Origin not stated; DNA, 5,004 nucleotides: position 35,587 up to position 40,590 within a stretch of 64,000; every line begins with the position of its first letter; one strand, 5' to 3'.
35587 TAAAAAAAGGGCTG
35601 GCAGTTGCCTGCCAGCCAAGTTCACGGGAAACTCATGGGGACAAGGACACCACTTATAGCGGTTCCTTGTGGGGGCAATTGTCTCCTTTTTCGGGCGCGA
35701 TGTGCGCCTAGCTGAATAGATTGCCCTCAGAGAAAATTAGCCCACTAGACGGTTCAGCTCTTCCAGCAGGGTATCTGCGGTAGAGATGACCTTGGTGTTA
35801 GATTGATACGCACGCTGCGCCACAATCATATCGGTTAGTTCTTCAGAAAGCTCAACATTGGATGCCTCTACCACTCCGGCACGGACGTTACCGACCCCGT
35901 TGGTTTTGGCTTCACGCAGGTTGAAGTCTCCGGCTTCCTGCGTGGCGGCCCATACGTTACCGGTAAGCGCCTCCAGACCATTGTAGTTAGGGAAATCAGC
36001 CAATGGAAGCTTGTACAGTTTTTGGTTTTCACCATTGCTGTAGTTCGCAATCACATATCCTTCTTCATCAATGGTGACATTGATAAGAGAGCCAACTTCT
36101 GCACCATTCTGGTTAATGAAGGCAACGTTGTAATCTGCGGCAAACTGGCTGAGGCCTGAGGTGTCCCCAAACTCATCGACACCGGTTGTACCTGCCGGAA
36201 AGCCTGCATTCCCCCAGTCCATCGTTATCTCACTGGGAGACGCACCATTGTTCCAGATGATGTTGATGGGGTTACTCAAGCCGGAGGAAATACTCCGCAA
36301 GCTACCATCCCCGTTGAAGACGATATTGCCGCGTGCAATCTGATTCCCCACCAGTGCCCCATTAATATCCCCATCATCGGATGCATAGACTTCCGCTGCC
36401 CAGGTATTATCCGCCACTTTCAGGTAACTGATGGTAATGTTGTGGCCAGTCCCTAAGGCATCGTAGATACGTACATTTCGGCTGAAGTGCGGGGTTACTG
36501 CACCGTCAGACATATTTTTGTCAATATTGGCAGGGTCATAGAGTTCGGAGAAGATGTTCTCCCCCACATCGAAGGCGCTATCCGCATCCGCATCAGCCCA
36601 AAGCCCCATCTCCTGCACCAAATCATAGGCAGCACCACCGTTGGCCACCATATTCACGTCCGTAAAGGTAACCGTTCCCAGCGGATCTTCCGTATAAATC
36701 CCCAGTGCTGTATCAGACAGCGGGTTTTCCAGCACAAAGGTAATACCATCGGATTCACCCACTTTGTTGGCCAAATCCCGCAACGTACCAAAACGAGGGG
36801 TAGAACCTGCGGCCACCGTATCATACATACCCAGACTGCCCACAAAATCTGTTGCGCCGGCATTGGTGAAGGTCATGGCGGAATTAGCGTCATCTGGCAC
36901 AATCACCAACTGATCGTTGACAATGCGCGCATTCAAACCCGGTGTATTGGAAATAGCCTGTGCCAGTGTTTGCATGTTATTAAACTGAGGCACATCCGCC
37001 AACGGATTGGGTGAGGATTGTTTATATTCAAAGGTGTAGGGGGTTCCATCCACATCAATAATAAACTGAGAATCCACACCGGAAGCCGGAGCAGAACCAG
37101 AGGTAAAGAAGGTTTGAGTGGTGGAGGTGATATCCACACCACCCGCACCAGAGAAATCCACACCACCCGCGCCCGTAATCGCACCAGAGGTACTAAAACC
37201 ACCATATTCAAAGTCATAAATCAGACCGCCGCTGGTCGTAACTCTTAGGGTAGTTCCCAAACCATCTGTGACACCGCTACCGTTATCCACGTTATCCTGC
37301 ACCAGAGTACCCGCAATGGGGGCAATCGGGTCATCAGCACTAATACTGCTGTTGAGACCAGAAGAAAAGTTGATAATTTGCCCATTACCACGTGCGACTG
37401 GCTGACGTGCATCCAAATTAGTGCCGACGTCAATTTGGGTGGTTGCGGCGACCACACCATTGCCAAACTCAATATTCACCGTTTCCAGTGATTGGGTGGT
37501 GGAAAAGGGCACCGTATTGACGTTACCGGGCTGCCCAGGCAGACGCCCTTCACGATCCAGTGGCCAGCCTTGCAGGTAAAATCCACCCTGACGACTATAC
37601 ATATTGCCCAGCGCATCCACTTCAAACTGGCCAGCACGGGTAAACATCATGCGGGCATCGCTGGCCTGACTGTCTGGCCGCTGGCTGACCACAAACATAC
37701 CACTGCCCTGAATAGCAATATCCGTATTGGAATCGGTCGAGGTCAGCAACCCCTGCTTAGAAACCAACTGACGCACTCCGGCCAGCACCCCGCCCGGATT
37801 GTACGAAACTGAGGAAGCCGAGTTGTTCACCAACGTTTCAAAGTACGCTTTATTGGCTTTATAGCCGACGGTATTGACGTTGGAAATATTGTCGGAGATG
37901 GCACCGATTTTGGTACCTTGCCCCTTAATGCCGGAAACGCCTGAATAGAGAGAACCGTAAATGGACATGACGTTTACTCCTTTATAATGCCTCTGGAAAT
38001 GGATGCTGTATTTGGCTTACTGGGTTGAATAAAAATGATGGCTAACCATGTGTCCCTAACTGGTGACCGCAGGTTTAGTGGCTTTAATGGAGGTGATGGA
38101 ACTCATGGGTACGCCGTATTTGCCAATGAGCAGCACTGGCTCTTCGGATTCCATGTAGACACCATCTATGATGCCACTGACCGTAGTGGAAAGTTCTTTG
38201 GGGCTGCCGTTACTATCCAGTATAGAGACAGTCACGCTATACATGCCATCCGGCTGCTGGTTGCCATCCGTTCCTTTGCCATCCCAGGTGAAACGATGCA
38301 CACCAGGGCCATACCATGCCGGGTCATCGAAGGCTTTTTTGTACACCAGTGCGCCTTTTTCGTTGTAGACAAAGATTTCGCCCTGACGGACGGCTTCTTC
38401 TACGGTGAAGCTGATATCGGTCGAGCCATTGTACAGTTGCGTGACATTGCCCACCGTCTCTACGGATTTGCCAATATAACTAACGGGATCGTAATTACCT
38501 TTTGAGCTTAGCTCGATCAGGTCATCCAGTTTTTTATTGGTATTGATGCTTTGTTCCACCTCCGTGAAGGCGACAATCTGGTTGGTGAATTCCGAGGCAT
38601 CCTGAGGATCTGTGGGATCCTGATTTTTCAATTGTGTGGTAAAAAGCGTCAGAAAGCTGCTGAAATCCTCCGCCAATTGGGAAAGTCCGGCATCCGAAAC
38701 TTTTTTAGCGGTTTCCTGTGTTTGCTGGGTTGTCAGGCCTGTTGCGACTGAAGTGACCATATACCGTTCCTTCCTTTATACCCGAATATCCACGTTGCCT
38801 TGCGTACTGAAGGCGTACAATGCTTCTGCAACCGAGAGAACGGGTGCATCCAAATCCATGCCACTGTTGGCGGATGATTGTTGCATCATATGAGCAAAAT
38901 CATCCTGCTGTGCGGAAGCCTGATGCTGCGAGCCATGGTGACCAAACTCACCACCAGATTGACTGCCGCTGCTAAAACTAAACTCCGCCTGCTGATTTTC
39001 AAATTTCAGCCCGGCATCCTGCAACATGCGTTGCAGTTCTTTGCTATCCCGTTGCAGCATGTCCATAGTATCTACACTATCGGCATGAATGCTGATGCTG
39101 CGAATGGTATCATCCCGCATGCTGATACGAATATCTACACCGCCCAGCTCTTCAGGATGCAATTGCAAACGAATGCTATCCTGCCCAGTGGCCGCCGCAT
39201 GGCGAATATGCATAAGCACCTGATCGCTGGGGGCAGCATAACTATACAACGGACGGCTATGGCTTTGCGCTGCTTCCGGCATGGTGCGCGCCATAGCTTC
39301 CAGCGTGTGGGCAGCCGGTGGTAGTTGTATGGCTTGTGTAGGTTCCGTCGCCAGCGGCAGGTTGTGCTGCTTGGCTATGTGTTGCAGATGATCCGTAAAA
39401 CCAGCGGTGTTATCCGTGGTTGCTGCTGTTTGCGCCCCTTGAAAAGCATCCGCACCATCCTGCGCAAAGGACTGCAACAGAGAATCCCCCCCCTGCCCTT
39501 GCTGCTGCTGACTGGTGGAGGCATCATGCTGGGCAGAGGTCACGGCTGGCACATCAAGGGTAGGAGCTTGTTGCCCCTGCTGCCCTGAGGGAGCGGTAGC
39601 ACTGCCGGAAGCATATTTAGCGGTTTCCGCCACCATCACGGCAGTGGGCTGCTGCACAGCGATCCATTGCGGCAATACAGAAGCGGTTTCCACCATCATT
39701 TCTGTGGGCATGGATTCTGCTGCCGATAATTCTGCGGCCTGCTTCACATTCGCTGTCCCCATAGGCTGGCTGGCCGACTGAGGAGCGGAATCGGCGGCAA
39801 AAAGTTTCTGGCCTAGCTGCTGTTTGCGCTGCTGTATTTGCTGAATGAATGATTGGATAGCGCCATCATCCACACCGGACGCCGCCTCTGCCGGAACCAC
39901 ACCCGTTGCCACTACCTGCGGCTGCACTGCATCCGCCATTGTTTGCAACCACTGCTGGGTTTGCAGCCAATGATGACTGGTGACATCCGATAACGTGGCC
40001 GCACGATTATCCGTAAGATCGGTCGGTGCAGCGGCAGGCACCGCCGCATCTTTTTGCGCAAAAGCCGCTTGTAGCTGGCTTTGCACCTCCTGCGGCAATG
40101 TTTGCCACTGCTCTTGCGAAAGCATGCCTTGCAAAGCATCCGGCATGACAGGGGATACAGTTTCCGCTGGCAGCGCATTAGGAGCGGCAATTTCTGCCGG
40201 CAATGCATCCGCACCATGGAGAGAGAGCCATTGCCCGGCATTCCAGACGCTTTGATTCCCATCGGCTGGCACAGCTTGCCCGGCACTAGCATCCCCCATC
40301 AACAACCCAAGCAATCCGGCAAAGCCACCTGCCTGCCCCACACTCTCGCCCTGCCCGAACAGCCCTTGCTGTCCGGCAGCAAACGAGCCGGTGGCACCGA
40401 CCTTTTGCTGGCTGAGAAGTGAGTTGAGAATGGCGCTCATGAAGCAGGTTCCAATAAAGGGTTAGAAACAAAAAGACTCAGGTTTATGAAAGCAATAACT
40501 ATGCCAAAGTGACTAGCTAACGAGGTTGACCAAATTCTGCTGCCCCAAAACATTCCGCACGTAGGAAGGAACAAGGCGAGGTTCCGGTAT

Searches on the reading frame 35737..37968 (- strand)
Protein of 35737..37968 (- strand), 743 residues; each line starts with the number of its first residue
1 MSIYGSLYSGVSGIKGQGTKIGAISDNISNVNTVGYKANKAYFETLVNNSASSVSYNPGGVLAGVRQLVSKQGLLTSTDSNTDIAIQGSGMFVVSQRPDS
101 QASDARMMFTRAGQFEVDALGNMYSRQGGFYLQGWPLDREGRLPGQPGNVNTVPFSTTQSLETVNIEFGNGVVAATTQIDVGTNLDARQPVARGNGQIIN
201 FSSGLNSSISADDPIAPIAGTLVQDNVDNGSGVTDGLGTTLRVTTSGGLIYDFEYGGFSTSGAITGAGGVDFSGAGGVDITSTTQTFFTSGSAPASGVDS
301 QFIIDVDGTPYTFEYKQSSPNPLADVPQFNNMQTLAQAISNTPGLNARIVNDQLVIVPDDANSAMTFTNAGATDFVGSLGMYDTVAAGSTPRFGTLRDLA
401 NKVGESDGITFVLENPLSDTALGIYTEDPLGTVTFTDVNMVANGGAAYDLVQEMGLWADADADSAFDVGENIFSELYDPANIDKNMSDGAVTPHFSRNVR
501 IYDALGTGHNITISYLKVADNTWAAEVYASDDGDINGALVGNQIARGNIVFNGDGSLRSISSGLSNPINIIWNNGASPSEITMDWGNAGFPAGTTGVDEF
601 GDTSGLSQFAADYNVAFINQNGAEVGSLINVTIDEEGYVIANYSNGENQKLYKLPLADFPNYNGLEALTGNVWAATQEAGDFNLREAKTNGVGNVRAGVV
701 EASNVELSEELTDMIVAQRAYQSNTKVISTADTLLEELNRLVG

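Call 41: search_protein_families(library=pfam, proteins=[window:35737-37968:-], max_evalue=0.001)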
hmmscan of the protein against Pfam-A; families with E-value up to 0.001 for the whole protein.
window:35737-37968:- (743 aa): 4 families
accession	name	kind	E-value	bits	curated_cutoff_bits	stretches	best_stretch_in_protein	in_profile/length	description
PF06429.18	Flg_bbr_C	-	3.5e-17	62.1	23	1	697-741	2-46/46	Flagellar basal body rod FlgEFG protein C-terminal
PF07559.19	FlgE_D2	-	5e-15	56.7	22.7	1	491-622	18-141/142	Flagellar basal body protein FlaE D2 domain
PF22692.1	LlgE_F_G_D1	-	5.6e-07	30.1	27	1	85-149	1-44/64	Flagellar hook protein FlgE/F/G D1 domain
PF00460.25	Flg_bb_rod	-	2.4e-06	27.8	20.7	1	7-37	1-31/31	Flagella basal body rod protein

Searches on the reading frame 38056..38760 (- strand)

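Call 41: search_protein_families(library=pfam, proteins=[window:38056-38760:-], max_evalue=0.001)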
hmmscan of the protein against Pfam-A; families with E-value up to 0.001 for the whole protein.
window:38056-38760:- (234 aa): 4 families
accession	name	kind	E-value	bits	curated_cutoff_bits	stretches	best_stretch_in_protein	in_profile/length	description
PF03963.19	FlgD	-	2.2e-17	63.4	27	1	11-79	6-74/75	Flagellar hook capping protein - N-terminal region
PF13860.13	FlgD_ig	-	9.1e-12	45.2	27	1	111-179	7-74/79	FlgD Ig-like domain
PF13861.12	FLgD_tudor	-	3.4e-06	27.6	26.9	1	93-223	7-58/58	FlgD Tudor-like domain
PF13585.12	CHU_C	-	0.00016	22.1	27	1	118-183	18-75/86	CHU_C Type IX secretion signal domain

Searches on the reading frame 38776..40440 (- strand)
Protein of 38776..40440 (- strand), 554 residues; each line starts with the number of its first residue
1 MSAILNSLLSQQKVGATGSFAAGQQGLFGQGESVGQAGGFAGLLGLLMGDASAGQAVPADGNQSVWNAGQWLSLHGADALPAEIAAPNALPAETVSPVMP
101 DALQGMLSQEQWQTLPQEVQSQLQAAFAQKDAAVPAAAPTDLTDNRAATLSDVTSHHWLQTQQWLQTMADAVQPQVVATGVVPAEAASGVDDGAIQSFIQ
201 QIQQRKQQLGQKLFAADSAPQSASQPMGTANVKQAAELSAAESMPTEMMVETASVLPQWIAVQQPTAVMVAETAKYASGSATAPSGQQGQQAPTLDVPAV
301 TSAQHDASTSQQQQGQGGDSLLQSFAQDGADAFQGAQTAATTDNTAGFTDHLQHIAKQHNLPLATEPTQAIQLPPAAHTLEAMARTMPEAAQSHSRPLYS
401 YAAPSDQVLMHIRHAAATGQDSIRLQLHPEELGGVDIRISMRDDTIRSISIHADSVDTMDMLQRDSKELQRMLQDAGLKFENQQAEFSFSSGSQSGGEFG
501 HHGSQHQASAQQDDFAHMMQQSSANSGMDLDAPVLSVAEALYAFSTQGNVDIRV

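Call 41: search_protein_families(library=pfam, proteins=[window:38776-40440:-], max_evalue=0.001)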
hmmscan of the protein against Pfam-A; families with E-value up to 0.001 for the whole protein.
window:38776-40440:- (554 aa): 1 family
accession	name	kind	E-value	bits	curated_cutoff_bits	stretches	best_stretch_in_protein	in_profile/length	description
PF02120.21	Flg_hook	-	8.2e-16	58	29.8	1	414-496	6-83/85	Flagellar hook-length control protein FliK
